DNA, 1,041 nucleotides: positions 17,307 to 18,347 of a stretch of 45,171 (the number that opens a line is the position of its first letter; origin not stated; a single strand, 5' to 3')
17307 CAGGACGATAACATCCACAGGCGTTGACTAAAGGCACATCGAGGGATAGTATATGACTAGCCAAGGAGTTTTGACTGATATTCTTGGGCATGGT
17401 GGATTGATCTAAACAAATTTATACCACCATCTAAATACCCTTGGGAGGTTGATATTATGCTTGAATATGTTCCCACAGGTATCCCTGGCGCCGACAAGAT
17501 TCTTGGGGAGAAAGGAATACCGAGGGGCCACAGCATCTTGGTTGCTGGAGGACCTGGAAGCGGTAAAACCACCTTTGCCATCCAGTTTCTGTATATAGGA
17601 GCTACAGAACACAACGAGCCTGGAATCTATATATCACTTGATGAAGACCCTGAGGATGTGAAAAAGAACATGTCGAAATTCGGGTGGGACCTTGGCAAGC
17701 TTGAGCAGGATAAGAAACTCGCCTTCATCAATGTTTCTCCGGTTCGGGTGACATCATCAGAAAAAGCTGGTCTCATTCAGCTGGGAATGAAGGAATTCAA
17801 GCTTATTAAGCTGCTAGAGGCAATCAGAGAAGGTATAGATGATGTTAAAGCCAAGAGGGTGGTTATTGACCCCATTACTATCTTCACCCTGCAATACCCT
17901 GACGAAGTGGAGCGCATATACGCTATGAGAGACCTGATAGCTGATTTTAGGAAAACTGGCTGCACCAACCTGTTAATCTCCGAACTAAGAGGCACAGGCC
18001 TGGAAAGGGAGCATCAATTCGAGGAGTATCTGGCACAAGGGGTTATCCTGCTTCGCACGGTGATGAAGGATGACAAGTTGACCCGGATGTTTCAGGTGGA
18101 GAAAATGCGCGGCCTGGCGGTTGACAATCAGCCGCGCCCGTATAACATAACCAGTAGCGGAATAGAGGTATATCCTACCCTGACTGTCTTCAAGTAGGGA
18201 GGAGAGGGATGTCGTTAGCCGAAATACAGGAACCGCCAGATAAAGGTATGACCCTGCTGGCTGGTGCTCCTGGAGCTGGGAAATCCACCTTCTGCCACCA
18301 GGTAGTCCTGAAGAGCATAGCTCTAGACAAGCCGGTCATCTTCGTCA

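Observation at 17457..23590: Stand-alone KaiC-like ATPase plus three tandem KaiC-like::V4R::V4R fusion paralogs: candidate ligand-gated ATPase signalling module with unknown output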

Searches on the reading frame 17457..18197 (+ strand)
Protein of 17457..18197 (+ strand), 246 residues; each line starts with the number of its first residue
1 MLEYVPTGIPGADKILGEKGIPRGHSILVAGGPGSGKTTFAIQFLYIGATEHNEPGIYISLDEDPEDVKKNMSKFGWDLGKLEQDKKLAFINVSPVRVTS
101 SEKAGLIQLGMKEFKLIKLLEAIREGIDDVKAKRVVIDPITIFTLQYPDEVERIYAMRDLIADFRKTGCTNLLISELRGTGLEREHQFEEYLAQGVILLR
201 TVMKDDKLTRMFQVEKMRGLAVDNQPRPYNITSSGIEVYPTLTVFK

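Call 4: search_protein_families(library=pfam, proteins=[window:17457-18197:+], max_evalue=0.01)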
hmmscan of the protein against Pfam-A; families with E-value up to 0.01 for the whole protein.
window:17457-18197:+ (246 aa): 6 families
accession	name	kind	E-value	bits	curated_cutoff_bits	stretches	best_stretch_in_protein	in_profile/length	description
PF06745.19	ATPase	-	4.9e-65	219.6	26.6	1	5-241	1-229/231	KaiC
PF13481.12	AAA_25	-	2.8e-09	37.3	27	1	19-174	28-187/195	AAA domain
PF07088.17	GvpD_P-loop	-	1.2e-06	29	24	1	24-205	10-177/189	GvpD gas vesicle protein, P-loop domain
PF03796.21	DnaB_C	-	0.00054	19.8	27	1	5-72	2-67/255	DnaB-like helicase C terminal domain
PF00154.27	RecA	-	0.002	18.1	27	1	3-45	31-73/262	recA bacterial DNA recombination protein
PF20720.3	nSTAND3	-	0.0036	17.5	27.2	1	25-72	18-61/155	Novel STAND NTPase 3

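Call 26: search_protein_families(library=ncbifam, proteins=[window:17457-18197:+], max_evalue=0.01)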
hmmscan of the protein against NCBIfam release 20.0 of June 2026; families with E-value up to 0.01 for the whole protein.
window:17457-18197:+ (246 aa): 15 families
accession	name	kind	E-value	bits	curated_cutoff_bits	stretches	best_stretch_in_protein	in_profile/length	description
NF006799.0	PRK09302.1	equivalog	1.4e-48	165.8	408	1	3-240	11-240/515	circadian clock protein KaiC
TIGR03877.1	thermo_KaiC_1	hypoth_equivalog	3.7e-42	144.5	307.25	1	3-241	2-235/238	KaiC domain-containing protein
TIGR03880.1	KaiC_arch_3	hypoth_equivalog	9.7e-38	129.9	249.45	1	8-245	1-224/224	KaiC domain-containing protein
TIGR02655.1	circ_KaiC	equivalog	1.4e-36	126.2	546.25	1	5-241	3-231/484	circadian clock protein KaiC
TIGR03881.1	KaiC_arch_4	hypoth_equivalog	1.9e-26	93.2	247.8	1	5-220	3-209/231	KaiC domain-containing protein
NF052589.1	ArlH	equivalog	8.1e-10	38.8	215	1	16-168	13-149/229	archaellum protein ArlH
NF004723.0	PRK06067.1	subfamily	8.7e-07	28.7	194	1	5-146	16-144/243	flagellar accessory protein FlaH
NF004629.0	PRK05973.1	equivalog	4.8e-06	25.8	156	1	21-84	61-123/237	DNA helicase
NF006320.0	PRK08533.1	equivalog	2.4e-05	24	215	1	14-116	15-115/230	flagellar accessory protein FlaH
TIGR00416.1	sms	equivalog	7e-05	21.8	403.05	1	10-141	81-180/454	DNA repair protein RadA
TIGR00665.1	DnaB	equivalog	0.00052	18.9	385.25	1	5-64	178-235/435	replicative DNA helicase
TIGR03600.1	phage_DnaB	exception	0.00079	18.5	498.65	1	5-70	177-240/421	phage replicative helicase, DnaB family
TIGR03878.1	thermo_KaiC_2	hypoth_equivalog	0.0014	18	232.2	1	19-179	31-177/259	KaiC domain-containing protein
TIGR02012.1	tigrfam_recA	equivalog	0.0014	18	325.3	1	3-45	34-76/321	recombinase RecA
NF005852.0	PRK07773.1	equivalog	0.0054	15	780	1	5-66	200-259/886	replicative DNA helicase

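Call 54: find_related_loci(query=A5, collection=metagenome_contigs, flank=7000)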
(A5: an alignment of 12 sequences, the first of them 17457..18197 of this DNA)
Query A5 (246 aa) in metagenome_contigs; peptide patterns used: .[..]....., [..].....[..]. (x = any residue, [..] = any of these).
559 stretches matched a pattern; 343 encode a relative of the query (tblastn E <= 1e-3); the best 80 are kept; 80 distinct loci.
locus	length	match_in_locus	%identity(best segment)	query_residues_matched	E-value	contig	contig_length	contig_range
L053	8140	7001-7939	98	1-246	1e-161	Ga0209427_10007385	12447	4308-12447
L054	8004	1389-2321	98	1-246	1e-161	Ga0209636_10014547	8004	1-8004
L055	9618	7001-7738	97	1-246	2e-160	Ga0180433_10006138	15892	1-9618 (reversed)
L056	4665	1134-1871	98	1-246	5e-164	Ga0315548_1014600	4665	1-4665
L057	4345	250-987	97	1-246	1e-164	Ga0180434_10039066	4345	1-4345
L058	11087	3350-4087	96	1-246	1e-158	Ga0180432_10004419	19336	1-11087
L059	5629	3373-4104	95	3-246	6e-159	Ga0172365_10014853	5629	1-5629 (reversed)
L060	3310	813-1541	95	4-246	5e-164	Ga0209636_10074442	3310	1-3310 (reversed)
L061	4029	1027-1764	93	1-246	3e-161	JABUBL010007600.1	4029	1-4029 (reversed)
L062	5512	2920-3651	95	3-246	4e-158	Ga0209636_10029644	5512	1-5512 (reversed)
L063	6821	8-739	95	3-246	4e-157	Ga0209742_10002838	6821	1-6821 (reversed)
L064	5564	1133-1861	95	4-246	5e-158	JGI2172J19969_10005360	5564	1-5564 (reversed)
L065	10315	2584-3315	95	3-246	8e-157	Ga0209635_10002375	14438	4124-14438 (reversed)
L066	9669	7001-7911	95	3-246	8e-157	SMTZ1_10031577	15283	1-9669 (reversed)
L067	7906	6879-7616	95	1-246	2e-156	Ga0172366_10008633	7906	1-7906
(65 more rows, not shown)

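Call 61: search_protein_families(library=padloc, proteins=[window:17457-18197:+], max_evalue=0.001)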
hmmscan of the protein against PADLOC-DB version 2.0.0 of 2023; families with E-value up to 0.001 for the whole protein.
window:17457-18197:+ (246 aa): 2 families
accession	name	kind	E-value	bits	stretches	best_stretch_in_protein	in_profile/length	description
PDLC04140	mad8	-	5.8e-05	20.7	1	21-84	24-85/314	mads_8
PDLC00104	GajB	-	0.00069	16.5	1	25-42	16-33/574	UrvD helicase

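Call 63: search_solved_structures(query=window:17457-18197:+, max_evalue=1e-10, show_alignments=3)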
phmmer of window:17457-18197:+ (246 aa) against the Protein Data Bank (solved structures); distinct sequences matched with E-value up to 1e-10: 47.
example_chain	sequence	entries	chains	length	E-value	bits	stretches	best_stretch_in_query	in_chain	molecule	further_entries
8zn5_B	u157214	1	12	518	2.4e-56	194.3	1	2-241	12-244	KaiC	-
8zn6_F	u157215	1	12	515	6.3e-48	166.7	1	3-241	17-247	KaiC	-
8fwi_A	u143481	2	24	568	4.5e-46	160.7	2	5-241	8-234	Circadian clock protein KaiC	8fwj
8db3_A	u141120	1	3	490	1.8e-45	158.7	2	5-241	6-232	Circadian clock protein KaiC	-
8jon_A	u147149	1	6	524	3.6e-45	157.7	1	3-241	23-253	Circadian clock oscillator protein KaiC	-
8dba_A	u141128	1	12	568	3.7e-45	157.7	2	5-241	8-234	Circadian clock protein KaiC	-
7x1z_A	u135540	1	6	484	4.8e-43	150.7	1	7-241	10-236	Circadian clock oscillator protein KaiC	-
3s1a_A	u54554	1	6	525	5.7e-43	150.5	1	7-241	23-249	Circadian clock protein kinase kaiC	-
9ofh_A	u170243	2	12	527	5.8e-43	150.5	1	7-241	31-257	Circadian clock oscillator protein KaiC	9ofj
7s65_A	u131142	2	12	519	1.1e-42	149.6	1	7-241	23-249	Circadian clock protein kinase KaiC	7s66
7dyi_A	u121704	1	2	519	1.6e-42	149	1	7-241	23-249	Circadian clock protein kinase KaiC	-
3k0c_A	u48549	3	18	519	1.8e-42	148.9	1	7-241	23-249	Circadian clock protein kinase KaiC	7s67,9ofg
3k09_A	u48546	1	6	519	2.1e-42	148.7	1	7-241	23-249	Circadian clock protein kinase kaiC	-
3k0e_A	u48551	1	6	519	2.4e-42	148.5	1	7-241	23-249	Circadian clock protein kinase KaiC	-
7dyk_A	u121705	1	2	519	2.5e-42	148.4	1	7-241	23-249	Circadian clock protein kinase KaiC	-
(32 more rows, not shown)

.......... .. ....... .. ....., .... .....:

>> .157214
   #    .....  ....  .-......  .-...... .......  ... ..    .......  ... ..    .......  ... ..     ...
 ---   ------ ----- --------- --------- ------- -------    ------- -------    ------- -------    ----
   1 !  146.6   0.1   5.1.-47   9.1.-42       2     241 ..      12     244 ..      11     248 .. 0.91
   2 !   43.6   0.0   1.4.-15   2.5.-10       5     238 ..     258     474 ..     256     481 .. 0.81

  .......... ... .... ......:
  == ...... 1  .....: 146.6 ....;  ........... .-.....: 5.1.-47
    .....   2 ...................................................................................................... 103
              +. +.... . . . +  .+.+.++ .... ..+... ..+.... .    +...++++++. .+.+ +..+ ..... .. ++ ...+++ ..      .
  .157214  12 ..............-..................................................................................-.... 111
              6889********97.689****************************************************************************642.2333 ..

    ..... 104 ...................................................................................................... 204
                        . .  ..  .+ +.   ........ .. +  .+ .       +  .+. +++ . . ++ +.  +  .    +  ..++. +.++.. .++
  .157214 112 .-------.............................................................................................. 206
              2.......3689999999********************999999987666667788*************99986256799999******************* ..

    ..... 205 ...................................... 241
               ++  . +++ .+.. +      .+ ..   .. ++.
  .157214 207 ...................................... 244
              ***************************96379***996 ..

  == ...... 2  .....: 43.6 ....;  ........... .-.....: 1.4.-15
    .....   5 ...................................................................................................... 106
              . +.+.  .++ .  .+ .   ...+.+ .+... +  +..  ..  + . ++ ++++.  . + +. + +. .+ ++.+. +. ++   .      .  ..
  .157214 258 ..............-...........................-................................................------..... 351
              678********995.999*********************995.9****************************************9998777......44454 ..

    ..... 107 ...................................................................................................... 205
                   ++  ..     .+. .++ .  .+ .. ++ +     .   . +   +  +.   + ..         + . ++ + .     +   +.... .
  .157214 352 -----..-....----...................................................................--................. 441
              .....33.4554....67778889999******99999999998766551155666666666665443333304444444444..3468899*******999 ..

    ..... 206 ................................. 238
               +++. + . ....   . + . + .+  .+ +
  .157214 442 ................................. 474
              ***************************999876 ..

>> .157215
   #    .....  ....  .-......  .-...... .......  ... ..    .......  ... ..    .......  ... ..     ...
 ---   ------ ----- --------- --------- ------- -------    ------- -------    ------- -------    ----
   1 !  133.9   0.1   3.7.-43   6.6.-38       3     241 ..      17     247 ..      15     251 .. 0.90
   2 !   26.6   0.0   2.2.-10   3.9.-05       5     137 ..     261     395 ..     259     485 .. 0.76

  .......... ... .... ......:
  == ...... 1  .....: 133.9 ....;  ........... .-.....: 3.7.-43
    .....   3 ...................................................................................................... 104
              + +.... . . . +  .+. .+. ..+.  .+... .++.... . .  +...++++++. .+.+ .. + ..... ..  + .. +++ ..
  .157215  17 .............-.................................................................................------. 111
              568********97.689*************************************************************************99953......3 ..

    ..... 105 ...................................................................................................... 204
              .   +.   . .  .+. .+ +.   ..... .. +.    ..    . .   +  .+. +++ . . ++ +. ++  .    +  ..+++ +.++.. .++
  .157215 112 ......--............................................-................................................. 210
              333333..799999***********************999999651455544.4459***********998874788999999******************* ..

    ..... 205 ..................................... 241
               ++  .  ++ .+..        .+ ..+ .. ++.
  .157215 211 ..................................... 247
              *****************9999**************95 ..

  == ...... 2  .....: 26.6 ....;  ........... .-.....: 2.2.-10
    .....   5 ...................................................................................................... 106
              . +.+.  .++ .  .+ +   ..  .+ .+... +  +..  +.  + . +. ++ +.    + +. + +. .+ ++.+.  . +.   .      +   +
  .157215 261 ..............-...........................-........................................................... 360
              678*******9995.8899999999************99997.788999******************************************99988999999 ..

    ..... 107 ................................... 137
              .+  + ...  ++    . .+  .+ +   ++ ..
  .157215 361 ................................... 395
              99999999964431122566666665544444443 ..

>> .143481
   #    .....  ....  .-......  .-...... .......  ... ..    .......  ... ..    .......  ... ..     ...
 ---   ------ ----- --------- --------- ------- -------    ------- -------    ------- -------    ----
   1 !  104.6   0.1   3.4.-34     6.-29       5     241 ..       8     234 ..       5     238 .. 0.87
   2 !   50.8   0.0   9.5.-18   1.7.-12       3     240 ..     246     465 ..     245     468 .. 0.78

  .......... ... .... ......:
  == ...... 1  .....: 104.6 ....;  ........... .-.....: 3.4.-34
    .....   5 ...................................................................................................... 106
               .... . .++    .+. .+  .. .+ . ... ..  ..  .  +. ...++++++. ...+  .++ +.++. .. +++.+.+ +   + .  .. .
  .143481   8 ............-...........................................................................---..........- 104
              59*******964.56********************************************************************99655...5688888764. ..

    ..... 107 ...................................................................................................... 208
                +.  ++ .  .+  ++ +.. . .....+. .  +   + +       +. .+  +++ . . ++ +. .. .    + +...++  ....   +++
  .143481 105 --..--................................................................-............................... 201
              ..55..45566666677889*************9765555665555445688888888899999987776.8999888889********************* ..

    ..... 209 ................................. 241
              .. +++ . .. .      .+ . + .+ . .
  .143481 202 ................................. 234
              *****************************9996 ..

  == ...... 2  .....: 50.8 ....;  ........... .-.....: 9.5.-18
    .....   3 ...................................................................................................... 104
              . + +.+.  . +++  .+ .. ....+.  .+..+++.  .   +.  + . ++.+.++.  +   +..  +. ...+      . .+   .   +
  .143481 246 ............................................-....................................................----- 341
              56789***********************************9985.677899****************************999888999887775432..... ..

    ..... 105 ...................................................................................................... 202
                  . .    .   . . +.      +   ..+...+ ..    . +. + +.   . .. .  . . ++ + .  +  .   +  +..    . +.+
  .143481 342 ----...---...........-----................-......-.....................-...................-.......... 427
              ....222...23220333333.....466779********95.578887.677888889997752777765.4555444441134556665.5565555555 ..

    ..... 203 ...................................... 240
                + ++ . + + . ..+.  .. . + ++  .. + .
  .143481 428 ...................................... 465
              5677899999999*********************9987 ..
